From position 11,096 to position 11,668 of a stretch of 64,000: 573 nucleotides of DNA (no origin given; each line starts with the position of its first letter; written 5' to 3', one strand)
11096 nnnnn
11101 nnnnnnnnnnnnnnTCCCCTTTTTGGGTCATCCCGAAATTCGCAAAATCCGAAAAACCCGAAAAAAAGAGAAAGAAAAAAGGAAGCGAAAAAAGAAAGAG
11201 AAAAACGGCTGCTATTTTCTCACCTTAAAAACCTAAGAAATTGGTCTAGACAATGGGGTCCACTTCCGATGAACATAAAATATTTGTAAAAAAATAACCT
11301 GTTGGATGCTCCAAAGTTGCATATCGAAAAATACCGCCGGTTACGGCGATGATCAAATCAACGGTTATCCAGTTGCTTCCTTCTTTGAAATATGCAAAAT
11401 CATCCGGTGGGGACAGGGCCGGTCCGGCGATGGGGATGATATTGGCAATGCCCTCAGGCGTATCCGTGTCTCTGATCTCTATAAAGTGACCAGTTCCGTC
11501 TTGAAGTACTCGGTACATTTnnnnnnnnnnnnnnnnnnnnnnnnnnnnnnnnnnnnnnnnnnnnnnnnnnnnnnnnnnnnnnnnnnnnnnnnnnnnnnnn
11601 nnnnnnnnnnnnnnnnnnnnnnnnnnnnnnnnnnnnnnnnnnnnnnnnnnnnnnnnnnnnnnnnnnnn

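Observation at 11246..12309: higB-higA module with a tightly coupled third ORF and a tandem 15-nt operator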

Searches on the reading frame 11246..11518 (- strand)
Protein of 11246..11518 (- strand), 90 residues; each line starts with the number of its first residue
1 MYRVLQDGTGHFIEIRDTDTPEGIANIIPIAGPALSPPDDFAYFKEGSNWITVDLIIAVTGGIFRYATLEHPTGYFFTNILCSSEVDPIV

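Call 3: search_protein_families(library=pfam, proteins=[window:11246-11518:-], max_evalue=1)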
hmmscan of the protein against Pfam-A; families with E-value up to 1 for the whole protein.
window:11246-11518:- (90 aa): 0 families

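Call 4: search_protein_families(library=ncbifam, proteins=[window:11246-11518:-], max_evalue=1)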
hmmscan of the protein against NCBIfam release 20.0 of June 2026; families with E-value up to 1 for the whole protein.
window:11246-11518:- (90 aa): 0 families

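Call 5: find_homologous_proteins(query=window:11246-11518:-, max_evalue=0.01)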
Query window:11246-11518:- (90 aa): 6 proteins with E <= 0.01 among 6 candidates.
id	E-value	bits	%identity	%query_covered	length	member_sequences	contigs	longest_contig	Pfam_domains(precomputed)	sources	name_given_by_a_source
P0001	2.6e-46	173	94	93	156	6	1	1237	-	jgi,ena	-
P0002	2.9e-43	164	87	93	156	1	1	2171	-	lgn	-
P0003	3.3e-41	157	81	93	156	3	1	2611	-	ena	-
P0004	1.6e-39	152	77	93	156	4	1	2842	-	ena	-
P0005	1.8e-39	152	80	93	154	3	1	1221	-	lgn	-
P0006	5.5e-39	150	79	93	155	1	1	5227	-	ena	-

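Call 9: find_encoding_contigs(protein=P0006, flank=6000)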
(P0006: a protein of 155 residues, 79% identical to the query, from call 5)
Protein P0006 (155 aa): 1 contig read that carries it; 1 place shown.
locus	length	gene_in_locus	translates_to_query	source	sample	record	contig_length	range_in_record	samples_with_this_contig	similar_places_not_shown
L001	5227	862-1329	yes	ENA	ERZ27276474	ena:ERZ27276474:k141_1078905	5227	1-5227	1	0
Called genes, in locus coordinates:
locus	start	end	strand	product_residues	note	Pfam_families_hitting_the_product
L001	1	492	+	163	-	?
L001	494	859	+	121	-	PF13744:HTH_37 (weak), PF01381:HTH_3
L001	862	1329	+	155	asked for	-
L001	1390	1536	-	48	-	-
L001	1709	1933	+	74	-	PF02604:PhdYeFM_antitox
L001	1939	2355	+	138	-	PF01850:PIN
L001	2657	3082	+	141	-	PF07681:DoxX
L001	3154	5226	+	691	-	?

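Call 10: find_encoding_contigs(protein=P0004, flank=6000)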
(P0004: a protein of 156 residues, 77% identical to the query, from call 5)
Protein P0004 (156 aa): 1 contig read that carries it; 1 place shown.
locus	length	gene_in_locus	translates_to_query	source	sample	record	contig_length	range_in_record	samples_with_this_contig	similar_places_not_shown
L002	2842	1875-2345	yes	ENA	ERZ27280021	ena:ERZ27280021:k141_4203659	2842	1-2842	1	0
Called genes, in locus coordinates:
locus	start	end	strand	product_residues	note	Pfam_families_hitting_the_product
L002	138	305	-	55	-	-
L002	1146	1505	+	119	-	PF05973:Gp49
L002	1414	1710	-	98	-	-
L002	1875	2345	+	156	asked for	-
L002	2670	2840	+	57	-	?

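Call 11: find_encoding_contigs(protein=P0003, flank=6000)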
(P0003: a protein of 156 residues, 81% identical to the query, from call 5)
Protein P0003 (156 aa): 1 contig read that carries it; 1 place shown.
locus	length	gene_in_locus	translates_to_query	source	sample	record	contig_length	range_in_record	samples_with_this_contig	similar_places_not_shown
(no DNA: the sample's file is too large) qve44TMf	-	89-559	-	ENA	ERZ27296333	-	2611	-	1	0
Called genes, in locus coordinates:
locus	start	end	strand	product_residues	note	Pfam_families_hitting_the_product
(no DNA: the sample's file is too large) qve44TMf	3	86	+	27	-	?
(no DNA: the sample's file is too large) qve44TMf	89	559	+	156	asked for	-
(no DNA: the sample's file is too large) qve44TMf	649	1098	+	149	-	-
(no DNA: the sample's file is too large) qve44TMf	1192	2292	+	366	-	PF00142:Fer4_NifH (weak), PF01656:CbiA, PF06564:CBP_BcsQ, PF09140:MipZ, PF10609:ParA (weak), PF13614:AAA_31, PF02922:CBM_48, PF16561:AMPK1_CBM, +1 more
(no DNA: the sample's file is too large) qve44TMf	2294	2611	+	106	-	?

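Call 18: search_protein_families(library=pfam, proteins=[P0001, P0004, P0006], max_evalue=10)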
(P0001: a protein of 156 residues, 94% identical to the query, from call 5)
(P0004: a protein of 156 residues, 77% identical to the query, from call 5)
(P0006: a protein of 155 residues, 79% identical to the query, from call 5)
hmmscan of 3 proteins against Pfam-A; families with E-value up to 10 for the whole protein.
P0001 (156 aa): 0 families

P0004 (156 aa): 0 families

P0006 (155 aa): 0 families

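Call 19: search_protein_families(library=padloc, proteins=[P0001, P0006], max_evalue=1)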
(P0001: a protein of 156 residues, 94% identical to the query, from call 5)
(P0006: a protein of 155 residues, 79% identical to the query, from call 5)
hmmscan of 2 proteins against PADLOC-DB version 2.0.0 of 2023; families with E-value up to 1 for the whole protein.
P0001 (156 aa): 0 families

P0006 (155 aa): 0 families

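Call 23: find_related_loci(query=A2, collection=metagenome_contigs, flank=6000)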
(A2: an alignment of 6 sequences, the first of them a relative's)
Query A2 (156 aa) in metagenome_contigs; peptide patterns used: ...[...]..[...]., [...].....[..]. (x = any residue, [..] = any of these).
202 stretches matched a pattern; 3 encode a relative of the query (tblastn E <= 1e-3); 3 distinct loci.
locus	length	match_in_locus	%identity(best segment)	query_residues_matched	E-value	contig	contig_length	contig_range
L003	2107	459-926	97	1-156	2e-107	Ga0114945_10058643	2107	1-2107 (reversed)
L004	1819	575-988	57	1-138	6e-52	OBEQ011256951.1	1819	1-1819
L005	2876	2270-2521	94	1-84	3e-51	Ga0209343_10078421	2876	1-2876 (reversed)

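Call 24: find_related_loci(query=A2, collection=genome_contigs, flank=6000)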
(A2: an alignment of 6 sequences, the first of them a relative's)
Query A2 (156 aa) in genome_contigs; peptide patterns used: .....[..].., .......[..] (x = any residue, [..] = any of these).
61 stretches matched a pattern, but none encodes a relative of the query by tblastn (E <= 1e-3).

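Call 28: search_protein_representatives(alignment_id=A2)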
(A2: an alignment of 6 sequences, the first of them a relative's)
Query: 6 sequences, 156 profile positions. Proteins with E-value up to 0.001 (for the whole library): 21; up to 1e-10: 8; up to 1e-30: 3. The best 21 are listed.
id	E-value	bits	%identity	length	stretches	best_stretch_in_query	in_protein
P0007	1.1e-55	203.9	-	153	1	1-150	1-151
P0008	1.8e-48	180.4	-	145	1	1-139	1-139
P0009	9.3e-32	126.1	-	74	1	1-68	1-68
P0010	1.4e-28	115.7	-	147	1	1-143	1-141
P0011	1.3e-13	67.2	-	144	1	3-142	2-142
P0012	1.8e-12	63.5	-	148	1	3-141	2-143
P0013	3.1e-12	62.7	-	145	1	6-142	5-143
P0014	7.2e-11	58.2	-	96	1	118-155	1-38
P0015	1.4e-10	57.3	-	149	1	23-142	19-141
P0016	1.0e-09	54.5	-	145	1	15-136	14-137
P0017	3.2e-09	52.9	-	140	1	16-142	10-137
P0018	2.8e-08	49.8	-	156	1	4-146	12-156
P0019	4.5e-07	45.9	-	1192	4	24-85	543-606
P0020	6.6e-07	45.4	-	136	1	30-136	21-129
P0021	1.1e-06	44.6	-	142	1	23-136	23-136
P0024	6.3e-05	38.9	-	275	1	23-142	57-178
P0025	3.0e-04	36.7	-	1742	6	17-77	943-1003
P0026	5.6e-04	35.8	-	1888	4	102-154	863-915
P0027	7.9e-04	35.4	-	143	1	5-136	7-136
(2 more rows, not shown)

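Call 29: predict_structure(alignment_id=A2)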
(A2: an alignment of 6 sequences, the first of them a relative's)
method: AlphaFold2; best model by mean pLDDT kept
length: 156 residues; sequences in the alignment: 6
mean_pLDDT: 38.9   pTM: 0.32
mean pLDDT of the five models: 38.9, 35.7, 34.6, 33.4, 32.5
residues with pLDDT >= 90: 0; 70-90: 0; 50-70: 17; < 50: 139
segments of 3 or more residues with pLDDT < 50: 1-7, 9-14, 16-84, 99-102, 106-156
pLDDT, mean of each block of 10 residues (from residue 1): 46 45 41 40 32 35 36 41 51 52 47 39 27 29 30 25
secondary structure, 60 per line:
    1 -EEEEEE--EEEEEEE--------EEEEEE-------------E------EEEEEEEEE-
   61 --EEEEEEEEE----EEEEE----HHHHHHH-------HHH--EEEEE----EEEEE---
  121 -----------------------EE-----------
elements in order: E2-7 E10-16 E25-30 E51-59 E63-71 E76-80 H85-91 E104-108 E113-117

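Call 31: search_protein_families(library=pfam, proteins=[P0019, P0025, P0026, P0024, P0018, P0011], max_evalue=0.01)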
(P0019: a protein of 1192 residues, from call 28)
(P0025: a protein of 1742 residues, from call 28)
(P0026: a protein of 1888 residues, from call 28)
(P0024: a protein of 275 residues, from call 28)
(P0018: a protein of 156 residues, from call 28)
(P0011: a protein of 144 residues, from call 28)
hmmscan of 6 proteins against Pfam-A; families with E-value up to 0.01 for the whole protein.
P0019 (1192 aa): 3 families
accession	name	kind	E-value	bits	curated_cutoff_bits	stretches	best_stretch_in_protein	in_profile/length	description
PF20578.4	aBig_2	-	1.1e-15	57.6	27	2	968-1034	23-88/89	Atrophied bacterial Ig domain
PF01336.31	tRNA_anti-codon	-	8.1e-09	35.7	27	0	524-592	2-67/75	OB-fold nucleic acid binding domain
PF13437.12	HlyD_3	-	1.7e-06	29.1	22.2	0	855-893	59-99/106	HlyD family secretion protein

P0025 (1742 aa): 4 families
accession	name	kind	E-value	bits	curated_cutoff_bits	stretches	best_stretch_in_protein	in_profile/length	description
PF01336.31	tRNA_anti-codon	-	1.5e-24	86.2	27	0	1631-1694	2-66/75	OB-fold nucleic acid binding domain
PF16738.10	CBM26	-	5.1e-20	71.8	28.1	1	1265-1328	2-68/70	Starch-binding module 26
PF13437.12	HlyD_3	-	0.00036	21.7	22.2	0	359-413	45-102/106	HlyD family secretion protein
PF10054.14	DUF2291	-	0.0037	17.5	22.5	0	918-974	71-129/200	Predicted periplasmic lipoprotein (DUF2291)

P0026 (1888 aa): 6 families
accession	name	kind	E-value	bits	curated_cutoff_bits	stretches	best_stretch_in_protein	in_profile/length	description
PF13205.12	Big_5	-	1.7e-76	254.2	23.6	4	605-715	1-105/105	Bacterial Ig-like domain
PF03415.19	Peptidase_C11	-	1.3e-55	189.8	25.8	1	1538-1881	1-355/359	Clostripain family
PF04151.21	PPC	-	3.1e-42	143.7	25.9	7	284-354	1-67/70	Bacterial pre-peptidase C-terminal domain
PF05345.18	He_PIG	-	4.5e-25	88.4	24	2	1427-1521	2-94/96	Putative Ig domain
PF04234.18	CopC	-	2.2e-21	77.1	23.3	2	610-689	3-73/92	CopC domain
PF23623.1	GBD_IRG7_N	-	1.9e-07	31.6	27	0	1006-1052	36-81/95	IRG7 N-terminal galactose binding domain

P0024 (275 aa): 2 families
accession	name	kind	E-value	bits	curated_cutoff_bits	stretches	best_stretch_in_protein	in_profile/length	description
PF24838.2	8xMP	-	0.0033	17.7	30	1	232-273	21-68/136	Octameric membrane protein family (8xMP)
PF13248.11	Zn_ribbon_3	-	0.0054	16.6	27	0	176-198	2-24/26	zinc-ribbon domain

P0018 (156 aa): 0 families

P0011 (144 aa): 0 families

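Call 33: search_solved_structures(query=A4, max_evalue=10, show_alignments=3)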
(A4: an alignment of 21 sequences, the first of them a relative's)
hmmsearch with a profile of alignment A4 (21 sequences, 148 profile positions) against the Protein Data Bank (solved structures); distinct sequences matched with E-value up to 10: 2.
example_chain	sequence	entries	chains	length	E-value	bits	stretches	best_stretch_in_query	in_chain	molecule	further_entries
4i9w_E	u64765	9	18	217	0.18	14.4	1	45-104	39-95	ANTIBODY FAB FRAGMENT HEAVY CHAIN | ANTI-TRAAK ANTIBODY 13E9 FAB FRAGMENT HEAVY CHAIN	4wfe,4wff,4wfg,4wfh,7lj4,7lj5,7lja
5myo_B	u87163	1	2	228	1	12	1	45-106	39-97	Fab c#6 heavy chain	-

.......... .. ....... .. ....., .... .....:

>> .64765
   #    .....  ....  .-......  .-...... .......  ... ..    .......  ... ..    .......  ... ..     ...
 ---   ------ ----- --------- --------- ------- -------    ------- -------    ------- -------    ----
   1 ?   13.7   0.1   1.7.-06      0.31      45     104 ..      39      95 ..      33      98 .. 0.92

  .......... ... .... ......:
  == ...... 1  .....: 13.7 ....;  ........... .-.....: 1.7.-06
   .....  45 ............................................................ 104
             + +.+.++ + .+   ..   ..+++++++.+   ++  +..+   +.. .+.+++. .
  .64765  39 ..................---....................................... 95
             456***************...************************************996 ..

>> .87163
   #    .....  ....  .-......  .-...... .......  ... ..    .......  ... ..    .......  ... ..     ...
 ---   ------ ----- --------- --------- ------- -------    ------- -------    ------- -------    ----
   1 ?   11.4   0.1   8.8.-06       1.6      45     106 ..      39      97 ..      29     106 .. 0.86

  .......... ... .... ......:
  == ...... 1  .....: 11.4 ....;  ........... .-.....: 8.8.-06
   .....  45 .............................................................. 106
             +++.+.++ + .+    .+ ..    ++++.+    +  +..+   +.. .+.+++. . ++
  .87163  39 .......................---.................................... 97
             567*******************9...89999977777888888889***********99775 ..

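Call 34: find_homologous_proteins(query=A4, max_evalue=0.001)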
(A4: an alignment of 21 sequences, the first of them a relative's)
Query A4 (21 sequences) (156 aa, profile of the alignment): 9 proteins with E <= 0.001 among 915 candidates.
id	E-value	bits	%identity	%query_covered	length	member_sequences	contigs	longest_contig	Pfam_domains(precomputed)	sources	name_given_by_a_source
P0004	4.4e-57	210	77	99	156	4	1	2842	-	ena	-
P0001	6.4e-57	209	100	100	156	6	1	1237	-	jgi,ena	-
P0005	2.1e-56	207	81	97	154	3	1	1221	-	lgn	-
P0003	2.5e-56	207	84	100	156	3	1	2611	-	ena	-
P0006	6.6e-56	206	78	98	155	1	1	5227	-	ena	-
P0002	4.9e-55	203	83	100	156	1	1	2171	-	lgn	-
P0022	5.4e-40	154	29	78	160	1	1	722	-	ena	-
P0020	3.1e-39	152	28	65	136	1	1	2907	-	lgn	-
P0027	9.2e-37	144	27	84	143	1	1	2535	-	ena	-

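Call 36: find_encoding_contigs(protein=P0020, flank=5000)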
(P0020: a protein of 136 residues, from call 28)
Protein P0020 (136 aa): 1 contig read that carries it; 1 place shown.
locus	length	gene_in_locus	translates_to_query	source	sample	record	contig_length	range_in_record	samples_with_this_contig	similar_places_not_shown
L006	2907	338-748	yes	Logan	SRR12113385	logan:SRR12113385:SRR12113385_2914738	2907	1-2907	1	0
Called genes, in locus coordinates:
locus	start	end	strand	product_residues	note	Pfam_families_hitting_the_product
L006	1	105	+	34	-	?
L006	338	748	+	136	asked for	-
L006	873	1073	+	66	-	-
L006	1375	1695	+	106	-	-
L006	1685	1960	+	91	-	-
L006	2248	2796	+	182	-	-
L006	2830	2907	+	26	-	?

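Call 37: find_encoding_contigs(protein=P0027, flank=5000)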
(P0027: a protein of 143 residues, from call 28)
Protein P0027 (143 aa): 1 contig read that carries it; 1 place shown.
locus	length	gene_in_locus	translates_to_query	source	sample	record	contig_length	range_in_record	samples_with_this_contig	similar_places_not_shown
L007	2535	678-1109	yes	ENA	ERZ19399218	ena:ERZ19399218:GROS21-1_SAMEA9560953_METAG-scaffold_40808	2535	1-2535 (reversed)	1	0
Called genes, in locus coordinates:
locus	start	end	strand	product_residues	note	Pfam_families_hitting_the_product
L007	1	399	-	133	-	?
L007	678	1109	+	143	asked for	-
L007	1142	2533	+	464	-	?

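Call 38: find_encoding_contigs(protein=P0002, flank=5000)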
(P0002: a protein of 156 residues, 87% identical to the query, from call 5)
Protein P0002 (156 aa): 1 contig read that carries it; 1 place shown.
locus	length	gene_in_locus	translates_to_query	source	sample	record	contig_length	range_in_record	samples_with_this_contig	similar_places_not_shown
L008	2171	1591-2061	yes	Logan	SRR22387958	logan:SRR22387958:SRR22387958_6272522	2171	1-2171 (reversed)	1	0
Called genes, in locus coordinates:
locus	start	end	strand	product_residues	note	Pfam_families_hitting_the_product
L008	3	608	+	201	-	?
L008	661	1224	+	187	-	PF00149:Metallophos (weak)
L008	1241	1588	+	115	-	PF13560:HTH_31 (faint), PF12844:HTH_19 (weak), PF01381:HTH_3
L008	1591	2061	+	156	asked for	-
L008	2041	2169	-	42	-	?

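Call 44: predict_structure(alignment_id=A4)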
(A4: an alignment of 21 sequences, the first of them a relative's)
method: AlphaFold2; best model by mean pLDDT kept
length: 156 residues; sequences in the alignment: 21
mean_pLDDT: 88.2   pTM: 0.82
mean pLDDT of the five models: 88.2, 88.0, 87.5, 87.1, 85.2
residues with pLDDT >= 90: 118; 70-90: 23; 50-70: 8; < 50: 7
segments of 3 or more residues with pLDDT < 50: 150-156
pLDDT, mean of each block of 10 residues (from residue 1): 93 85 77 93 94 94 90 91 93 92 95 94 93 94 74 37
secondary structure, 60 per line:
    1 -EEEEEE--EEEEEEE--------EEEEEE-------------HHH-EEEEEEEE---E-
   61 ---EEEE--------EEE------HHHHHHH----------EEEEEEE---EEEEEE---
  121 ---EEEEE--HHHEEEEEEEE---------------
elements in order: E2-7 E10-16 E25-30 E48-55 E64-67 E76-78 H85-91 E102-108 E112-117 E124-128 E134-141

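Call 55: search_protein_families(library=pfam, alignment_id=A4, max_evalue=10)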
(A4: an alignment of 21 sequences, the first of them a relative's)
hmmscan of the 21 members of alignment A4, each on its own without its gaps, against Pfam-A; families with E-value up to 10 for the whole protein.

A. member 1, P0001 (156 aa): 0 families

B. families by the number of members that match (of 21 scanned): 5 families
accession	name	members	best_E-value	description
PF08695.16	Coa1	2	0.12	Cytochrome oxidase complex assembly protein 1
PF00394.28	Cu-oxidase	1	0.034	Multicopper oxidase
PF01638.23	HxlR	1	0.099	HxlR-like helix-turn-helix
PF08458.16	PH_2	1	0.11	Plant pleckstrin homology-like region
PF19527.4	DUF6055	1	0.21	Family of unknown function (DUF6055)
